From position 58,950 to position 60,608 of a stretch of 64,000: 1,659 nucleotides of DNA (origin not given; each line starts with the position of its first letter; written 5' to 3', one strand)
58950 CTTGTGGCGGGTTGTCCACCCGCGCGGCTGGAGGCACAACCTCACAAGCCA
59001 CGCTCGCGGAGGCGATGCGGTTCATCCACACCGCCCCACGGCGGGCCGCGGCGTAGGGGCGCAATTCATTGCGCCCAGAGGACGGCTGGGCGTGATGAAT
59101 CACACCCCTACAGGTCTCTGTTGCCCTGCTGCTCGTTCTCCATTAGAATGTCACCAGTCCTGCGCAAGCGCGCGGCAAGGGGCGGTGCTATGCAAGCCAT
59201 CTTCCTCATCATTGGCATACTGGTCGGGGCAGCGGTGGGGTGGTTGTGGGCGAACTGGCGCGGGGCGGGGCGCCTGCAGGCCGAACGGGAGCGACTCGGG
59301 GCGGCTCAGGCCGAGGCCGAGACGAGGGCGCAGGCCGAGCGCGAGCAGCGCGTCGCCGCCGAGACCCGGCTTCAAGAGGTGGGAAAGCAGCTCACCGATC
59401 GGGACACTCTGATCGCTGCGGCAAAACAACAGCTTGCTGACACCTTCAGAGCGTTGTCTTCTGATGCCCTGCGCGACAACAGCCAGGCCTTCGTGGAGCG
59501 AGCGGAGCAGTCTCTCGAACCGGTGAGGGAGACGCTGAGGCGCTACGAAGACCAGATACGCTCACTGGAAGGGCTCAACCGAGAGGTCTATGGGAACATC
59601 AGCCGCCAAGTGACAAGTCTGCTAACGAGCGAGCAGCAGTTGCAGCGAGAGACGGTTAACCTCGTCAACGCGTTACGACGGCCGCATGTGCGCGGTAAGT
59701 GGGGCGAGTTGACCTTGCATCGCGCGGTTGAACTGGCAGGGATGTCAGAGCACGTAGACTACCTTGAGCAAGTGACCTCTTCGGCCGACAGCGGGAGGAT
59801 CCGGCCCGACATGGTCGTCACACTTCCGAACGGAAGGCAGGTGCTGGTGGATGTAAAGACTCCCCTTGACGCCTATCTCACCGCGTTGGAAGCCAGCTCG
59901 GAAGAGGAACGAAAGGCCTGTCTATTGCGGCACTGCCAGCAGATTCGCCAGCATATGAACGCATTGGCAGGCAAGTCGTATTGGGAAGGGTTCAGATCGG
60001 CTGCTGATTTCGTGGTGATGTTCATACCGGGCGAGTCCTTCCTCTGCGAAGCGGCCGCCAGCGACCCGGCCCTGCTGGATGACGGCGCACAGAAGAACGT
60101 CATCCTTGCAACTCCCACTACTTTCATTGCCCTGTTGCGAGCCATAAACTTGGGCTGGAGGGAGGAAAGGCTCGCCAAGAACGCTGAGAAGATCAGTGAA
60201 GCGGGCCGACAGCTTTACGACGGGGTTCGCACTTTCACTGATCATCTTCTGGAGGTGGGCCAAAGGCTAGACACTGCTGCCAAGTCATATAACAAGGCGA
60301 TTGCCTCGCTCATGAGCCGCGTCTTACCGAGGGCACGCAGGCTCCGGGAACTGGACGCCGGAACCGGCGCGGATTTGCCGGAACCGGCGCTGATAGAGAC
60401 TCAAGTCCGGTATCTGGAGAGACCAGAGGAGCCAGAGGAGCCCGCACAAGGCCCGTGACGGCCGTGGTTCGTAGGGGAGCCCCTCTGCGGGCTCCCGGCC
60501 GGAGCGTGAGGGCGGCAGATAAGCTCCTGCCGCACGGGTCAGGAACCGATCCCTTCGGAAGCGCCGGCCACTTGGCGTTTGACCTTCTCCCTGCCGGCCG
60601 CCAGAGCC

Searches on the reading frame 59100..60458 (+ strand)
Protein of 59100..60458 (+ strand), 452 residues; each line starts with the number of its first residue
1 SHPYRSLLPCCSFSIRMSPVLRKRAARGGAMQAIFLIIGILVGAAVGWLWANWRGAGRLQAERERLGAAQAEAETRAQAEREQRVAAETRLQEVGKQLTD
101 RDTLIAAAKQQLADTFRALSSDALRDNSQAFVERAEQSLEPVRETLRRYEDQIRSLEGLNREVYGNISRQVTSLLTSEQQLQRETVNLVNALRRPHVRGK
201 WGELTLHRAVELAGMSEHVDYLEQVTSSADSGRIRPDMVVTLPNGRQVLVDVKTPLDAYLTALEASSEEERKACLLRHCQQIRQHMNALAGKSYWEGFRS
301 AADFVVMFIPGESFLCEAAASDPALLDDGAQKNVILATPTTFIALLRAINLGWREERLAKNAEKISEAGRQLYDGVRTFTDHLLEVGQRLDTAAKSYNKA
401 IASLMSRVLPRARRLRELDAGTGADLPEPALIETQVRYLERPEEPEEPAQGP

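Call 90: search_protein_families(library=pfam, proteins=[window:59100-60458:+], max_evalue=0.00001)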
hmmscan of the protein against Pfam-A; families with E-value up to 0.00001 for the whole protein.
window:59100-60458:+ (452 aa): 1 family
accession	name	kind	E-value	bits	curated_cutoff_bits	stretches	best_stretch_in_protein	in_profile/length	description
PF02646.22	RmuC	-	1.5e-91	307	26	1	136-422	4-288/291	RmuC family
